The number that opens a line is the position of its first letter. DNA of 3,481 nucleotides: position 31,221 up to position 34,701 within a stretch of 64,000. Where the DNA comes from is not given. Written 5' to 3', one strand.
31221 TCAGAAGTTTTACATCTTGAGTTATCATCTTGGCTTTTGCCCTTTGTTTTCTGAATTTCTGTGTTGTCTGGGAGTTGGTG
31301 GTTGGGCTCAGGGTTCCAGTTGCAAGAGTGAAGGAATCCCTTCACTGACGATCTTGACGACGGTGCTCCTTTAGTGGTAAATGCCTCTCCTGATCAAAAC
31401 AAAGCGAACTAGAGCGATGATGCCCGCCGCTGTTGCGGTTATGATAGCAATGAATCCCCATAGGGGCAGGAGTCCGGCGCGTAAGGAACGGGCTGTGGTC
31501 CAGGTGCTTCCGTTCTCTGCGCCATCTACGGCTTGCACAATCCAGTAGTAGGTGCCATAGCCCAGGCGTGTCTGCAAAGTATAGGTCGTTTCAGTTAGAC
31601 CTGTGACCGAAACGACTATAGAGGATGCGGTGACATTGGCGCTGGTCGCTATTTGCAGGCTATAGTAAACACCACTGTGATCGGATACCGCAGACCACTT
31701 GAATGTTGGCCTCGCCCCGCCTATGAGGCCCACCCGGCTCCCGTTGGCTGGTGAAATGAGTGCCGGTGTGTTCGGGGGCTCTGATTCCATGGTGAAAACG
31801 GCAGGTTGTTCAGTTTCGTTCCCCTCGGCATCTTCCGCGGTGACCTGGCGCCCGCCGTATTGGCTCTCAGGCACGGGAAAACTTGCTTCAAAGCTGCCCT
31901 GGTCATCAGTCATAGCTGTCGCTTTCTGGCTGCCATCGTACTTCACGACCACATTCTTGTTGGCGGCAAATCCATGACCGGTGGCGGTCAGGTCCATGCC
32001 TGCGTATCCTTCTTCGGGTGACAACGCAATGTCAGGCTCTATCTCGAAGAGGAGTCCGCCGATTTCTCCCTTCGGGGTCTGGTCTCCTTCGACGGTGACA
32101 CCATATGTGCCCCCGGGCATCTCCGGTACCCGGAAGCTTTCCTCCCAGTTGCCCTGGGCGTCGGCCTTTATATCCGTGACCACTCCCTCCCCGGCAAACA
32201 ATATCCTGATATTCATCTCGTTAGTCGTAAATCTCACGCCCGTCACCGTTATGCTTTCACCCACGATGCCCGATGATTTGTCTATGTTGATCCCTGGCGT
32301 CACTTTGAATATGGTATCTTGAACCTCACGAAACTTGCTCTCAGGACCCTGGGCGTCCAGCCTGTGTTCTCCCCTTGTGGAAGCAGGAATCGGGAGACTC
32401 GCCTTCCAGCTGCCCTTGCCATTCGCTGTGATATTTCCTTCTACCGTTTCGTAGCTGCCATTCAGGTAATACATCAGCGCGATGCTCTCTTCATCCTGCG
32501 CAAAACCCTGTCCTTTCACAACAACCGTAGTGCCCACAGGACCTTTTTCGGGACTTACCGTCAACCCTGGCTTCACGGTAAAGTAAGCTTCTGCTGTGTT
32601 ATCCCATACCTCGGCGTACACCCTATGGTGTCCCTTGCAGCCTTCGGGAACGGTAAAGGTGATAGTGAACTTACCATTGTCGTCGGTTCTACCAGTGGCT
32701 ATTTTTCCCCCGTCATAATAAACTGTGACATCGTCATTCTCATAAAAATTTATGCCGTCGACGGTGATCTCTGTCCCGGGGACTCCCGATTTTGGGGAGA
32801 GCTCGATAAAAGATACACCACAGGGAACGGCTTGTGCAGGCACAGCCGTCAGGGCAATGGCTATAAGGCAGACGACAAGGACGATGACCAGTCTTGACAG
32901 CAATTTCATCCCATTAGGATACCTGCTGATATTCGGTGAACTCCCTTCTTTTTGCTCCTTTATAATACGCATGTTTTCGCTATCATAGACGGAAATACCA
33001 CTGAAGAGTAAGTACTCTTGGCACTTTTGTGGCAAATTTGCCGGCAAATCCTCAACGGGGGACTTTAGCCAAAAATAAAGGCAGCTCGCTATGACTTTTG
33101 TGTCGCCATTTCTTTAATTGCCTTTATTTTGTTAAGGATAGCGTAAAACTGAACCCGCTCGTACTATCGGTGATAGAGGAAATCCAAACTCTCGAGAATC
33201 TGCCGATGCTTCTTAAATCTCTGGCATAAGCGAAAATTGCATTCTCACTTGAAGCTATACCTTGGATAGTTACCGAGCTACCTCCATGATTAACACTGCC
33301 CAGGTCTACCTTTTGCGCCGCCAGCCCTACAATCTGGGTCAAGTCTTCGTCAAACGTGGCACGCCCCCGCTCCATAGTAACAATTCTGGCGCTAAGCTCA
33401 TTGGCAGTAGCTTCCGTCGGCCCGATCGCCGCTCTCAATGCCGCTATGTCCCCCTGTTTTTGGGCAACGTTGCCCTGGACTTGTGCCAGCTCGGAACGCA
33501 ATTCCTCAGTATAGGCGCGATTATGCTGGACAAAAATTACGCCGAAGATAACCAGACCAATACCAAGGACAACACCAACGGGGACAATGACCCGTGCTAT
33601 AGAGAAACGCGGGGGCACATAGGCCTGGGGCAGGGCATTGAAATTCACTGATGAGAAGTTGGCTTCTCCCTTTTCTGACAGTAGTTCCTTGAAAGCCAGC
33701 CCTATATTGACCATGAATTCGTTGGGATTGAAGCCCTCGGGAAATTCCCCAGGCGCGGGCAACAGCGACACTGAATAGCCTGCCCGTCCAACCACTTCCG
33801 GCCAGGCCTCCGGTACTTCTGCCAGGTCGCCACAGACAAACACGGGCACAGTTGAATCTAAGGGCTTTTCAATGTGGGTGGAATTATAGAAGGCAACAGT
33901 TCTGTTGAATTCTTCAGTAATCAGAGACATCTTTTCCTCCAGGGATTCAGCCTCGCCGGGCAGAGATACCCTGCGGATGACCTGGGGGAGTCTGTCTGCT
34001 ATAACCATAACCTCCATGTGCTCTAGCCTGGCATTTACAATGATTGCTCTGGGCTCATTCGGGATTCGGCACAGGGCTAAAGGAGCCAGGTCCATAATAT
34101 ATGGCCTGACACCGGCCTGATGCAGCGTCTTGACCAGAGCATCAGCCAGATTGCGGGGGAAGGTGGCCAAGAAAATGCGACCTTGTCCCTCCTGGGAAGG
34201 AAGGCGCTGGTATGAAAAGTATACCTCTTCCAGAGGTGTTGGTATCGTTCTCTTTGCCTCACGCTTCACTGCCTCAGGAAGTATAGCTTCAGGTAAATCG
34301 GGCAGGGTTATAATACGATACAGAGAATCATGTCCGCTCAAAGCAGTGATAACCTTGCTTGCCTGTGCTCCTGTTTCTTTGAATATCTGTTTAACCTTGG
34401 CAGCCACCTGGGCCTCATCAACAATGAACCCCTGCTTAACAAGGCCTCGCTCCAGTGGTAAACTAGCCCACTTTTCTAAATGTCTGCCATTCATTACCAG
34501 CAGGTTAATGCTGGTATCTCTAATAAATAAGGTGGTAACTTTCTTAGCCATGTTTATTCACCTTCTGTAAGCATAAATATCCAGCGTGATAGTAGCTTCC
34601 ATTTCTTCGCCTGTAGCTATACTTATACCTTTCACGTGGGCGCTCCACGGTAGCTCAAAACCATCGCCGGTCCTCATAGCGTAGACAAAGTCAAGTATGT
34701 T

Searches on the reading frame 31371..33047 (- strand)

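Call 9: search_protein_families(library=pfam, proteins=[window:31371-33047:-], max_evalue=0.001)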
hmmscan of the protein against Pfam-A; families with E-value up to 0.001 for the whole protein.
window:31371-33047:- (558 aa): 3 families
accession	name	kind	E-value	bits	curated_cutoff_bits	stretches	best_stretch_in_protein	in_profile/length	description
PF01833.30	TIG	-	5.1e-19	68.5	20.9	2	82-146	5-69/84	IPT/TIG domain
PF19077.6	Big_13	-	7.3e-09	36.5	27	0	445-517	27-94/102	Bacterial Ig-like domain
PF17936.7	Big_6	-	3.6e-05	24.4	27.6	1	352-414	14-76/83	Bacterial Ig domain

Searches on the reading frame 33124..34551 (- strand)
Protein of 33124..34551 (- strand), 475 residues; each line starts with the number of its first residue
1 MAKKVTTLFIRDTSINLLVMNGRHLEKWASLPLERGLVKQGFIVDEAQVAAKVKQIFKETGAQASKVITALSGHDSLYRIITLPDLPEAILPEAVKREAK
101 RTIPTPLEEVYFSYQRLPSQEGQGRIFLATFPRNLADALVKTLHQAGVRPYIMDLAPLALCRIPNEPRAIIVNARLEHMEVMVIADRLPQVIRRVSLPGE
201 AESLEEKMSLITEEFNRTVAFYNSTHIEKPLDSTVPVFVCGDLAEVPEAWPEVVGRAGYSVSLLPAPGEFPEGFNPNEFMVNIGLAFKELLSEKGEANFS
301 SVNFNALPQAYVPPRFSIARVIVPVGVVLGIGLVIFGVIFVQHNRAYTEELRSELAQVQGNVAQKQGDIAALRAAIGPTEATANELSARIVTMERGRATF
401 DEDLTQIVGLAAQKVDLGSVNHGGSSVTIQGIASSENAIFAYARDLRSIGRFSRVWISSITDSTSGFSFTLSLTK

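Call 9: search_protein_families(library=pfam, proteins=[window:33124-34551:-], max_evalue=0.001)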
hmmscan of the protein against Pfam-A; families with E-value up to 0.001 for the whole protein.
window:33124-34551:- (475 aa): 2 families
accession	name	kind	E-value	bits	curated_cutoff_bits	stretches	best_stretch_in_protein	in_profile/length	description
PF11104.14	PilM_2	-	1.5e-15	57.4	27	1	24-162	22-164/340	Type IV pilus assembly protein PilM;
PF05137.18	PilN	-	6.6e-06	26.5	22.8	1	413-473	12-76/78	Fimbrial assembly protein (PilN)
